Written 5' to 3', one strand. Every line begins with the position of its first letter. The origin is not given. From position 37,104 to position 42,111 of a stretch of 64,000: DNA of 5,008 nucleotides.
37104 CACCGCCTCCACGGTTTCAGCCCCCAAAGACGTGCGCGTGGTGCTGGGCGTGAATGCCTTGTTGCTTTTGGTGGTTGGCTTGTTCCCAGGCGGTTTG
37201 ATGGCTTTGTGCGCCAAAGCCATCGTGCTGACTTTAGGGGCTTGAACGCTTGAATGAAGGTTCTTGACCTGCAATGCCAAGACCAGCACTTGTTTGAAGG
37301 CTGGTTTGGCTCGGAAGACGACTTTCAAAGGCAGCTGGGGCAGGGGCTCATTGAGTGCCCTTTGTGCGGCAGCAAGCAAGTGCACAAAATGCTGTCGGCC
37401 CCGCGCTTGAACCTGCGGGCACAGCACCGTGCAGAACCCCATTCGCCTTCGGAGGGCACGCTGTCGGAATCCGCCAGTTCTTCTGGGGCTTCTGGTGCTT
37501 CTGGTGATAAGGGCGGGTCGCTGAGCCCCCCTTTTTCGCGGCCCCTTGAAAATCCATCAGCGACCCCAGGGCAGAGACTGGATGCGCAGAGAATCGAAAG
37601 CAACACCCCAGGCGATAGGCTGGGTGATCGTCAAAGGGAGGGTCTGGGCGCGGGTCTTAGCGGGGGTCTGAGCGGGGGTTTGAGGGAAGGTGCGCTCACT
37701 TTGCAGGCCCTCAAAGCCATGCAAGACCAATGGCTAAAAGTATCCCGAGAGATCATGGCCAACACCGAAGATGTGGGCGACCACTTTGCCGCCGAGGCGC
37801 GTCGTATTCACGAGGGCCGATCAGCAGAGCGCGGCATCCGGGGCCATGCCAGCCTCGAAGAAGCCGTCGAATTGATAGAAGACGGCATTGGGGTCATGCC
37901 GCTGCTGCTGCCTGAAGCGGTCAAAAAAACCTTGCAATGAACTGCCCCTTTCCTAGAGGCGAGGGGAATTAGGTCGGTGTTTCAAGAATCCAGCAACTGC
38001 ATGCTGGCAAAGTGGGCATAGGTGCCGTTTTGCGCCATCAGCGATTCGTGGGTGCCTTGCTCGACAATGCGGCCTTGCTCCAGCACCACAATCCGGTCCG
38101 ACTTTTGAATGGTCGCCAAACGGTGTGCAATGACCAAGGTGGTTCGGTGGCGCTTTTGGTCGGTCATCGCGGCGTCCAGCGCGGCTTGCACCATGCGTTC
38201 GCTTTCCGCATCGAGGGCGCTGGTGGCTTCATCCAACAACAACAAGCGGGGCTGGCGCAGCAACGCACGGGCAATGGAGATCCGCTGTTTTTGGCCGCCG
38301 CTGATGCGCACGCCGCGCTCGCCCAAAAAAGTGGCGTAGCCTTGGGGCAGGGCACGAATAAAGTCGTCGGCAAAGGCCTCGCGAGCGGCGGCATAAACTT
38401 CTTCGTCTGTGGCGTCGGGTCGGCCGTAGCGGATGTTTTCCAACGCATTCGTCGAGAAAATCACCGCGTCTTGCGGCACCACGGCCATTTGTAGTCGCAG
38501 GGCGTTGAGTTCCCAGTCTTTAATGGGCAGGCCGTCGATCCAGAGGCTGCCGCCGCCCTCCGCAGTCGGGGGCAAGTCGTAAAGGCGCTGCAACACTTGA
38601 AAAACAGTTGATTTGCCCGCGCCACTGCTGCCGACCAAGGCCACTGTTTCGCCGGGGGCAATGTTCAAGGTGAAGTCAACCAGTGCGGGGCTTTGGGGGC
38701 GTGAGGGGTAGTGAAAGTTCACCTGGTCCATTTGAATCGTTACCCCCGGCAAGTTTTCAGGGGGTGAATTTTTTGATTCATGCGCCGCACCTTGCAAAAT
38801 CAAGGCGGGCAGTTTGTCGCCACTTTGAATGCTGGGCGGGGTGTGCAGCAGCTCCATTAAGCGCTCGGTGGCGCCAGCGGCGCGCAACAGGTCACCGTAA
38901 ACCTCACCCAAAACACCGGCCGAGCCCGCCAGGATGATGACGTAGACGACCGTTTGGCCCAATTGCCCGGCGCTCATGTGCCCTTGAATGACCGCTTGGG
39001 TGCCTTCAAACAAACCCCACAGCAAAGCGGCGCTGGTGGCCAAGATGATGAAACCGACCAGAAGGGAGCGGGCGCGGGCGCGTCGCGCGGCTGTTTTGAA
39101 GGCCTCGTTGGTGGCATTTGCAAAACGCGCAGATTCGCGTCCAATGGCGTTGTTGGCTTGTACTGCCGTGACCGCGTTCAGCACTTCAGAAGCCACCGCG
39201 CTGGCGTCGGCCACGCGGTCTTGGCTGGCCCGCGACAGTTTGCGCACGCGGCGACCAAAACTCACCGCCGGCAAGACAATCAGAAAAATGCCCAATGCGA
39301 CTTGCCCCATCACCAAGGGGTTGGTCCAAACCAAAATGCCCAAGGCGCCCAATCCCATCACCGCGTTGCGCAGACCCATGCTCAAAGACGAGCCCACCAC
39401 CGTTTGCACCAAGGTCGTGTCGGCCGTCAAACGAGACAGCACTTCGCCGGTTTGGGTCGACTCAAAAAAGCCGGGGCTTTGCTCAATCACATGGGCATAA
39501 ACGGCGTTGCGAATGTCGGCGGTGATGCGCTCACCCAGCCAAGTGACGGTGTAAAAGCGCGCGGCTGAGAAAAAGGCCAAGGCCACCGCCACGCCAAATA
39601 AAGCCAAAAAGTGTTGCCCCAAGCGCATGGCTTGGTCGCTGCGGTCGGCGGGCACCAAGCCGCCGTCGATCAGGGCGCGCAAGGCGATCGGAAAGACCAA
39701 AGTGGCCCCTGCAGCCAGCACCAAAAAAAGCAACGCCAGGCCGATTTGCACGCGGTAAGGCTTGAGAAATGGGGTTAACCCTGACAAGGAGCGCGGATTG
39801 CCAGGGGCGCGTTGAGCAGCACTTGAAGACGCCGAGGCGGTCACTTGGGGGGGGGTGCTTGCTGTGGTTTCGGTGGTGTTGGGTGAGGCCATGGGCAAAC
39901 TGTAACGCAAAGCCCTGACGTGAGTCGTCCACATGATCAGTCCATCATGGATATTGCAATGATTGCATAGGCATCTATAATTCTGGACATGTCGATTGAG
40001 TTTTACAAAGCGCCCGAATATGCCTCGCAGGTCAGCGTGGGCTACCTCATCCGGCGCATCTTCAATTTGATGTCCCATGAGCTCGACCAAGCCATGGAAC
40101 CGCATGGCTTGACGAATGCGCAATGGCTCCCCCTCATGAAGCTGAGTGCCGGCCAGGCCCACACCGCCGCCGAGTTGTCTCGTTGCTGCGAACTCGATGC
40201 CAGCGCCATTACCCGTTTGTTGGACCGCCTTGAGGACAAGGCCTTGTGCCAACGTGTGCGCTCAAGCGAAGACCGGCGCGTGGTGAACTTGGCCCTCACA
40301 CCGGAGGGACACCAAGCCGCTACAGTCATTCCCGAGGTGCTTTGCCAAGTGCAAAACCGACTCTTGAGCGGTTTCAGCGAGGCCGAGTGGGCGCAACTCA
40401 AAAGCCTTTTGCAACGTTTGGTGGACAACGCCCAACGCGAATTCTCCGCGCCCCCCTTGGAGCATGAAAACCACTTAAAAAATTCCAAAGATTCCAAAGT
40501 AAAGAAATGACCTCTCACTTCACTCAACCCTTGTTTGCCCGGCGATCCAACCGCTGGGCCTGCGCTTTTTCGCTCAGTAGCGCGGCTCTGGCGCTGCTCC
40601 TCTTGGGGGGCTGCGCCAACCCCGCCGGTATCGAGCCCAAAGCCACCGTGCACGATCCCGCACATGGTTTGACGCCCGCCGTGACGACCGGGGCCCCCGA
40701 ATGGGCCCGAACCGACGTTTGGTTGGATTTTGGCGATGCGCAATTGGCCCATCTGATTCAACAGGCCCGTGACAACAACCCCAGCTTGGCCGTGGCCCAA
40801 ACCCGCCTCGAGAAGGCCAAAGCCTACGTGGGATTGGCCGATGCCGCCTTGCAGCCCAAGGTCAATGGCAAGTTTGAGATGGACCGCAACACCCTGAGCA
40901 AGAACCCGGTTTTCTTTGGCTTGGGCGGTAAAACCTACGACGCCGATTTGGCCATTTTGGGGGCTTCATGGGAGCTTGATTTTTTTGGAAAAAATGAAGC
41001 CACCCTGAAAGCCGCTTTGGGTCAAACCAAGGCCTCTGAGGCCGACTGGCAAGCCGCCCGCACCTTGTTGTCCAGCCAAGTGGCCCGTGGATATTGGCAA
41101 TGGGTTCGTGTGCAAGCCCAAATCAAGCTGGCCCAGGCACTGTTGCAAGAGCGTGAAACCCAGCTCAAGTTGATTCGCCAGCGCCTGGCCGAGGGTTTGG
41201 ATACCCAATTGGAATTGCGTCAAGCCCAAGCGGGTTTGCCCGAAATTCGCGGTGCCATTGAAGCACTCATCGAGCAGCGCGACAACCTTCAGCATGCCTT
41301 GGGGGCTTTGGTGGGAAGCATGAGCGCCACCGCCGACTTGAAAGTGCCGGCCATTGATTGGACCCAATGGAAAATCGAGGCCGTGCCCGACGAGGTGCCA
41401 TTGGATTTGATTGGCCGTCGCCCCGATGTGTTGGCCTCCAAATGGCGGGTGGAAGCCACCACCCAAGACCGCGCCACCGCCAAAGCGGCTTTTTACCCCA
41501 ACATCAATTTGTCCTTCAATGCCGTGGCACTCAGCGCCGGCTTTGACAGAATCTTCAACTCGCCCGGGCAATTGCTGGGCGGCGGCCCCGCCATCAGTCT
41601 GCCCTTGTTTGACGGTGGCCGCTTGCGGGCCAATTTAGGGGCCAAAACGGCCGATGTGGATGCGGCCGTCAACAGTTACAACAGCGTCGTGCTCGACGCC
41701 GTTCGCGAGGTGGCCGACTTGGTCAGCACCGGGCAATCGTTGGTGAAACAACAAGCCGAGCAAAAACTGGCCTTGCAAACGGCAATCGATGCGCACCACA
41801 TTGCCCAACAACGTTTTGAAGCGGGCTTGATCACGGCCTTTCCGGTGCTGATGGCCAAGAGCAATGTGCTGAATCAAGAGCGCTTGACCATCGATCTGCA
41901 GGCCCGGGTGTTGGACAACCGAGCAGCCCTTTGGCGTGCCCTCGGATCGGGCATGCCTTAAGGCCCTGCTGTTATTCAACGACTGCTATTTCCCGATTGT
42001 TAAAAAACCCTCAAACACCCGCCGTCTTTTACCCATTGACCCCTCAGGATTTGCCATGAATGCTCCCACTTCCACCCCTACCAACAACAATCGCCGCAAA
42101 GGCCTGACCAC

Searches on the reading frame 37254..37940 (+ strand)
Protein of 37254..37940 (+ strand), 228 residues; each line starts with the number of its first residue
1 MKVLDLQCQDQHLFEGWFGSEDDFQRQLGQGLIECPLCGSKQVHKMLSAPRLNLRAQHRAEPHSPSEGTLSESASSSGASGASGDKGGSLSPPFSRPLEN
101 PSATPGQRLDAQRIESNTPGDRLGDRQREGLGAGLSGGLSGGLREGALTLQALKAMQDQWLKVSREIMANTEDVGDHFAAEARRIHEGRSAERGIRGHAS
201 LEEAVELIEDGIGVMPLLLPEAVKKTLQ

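Call 52: search_protein_families(library=pfam, proteins=[window:37254-37940:+], max_evalue=0.00001)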
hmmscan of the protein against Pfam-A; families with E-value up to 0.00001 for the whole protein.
window:37254-37940:+ (228 aa): 1 family
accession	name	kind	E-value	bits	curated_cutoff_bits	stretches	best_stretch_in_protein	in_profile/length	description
PF06676.16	DUF1178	-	3.9e-47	160.8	31.6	1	1-220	1-145/147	Protein of unknown function (DUF1178)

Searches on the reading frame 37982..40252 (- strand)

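Call 52: search_protein_families(library=pfam, proteins=[window:37982-40252:-], max_evalue=0.00001)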
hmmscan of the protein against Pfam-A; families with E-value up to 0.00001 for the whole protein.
window:37982-40252:- (756 aa): 2 families
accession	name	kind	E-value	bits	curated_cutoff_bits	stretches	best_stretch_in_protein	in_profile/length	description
PF00664.28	ABC_membrane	-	4e-44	151.8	28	1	171-443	2-272/274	ABC transporter transmembrane region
PF00005.33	ABC_tran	-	1e-27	97.8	25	1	526-678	3-137/137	ABC transporter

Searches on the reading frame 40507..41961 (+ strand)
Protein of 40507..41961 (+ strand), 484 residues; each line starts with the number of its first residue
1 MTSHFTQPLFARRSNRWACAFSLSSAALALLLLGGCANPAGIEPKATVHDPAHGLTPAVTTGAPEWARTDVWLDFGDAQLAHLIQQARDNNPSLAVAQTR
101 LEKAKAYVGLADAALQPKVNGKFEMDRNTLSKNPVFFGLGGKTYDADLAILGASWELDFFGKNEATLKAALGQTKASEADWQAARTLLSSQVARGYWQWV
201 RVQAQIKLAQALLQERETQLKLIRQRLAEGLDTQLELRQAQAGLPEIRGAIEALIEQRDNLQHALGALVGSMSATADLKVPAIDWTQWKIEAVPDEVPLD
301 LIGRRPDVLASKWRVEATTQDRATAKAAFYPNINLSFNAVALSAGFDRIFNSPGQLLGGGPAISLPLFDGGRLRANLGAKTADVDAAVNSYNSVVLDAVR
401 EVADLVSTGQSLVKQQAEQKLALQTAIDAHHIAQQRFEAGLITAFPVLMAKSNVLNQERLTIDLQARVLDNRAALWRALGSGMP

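Call 52: search_protein_families(library=pfam, proteins=[window:40507-41961:+], max_evalue=0.00001)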
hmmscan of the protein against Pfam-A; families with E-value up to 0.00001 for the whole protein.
window:40507-41961:+ (484 aa): 1 family
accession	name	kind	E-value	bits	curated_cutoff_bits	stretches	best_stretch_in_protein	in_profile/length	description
PF02321.23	OEP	-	1.9e-48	165.2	22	2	80-270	1-187/187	Outer membrane efflux protein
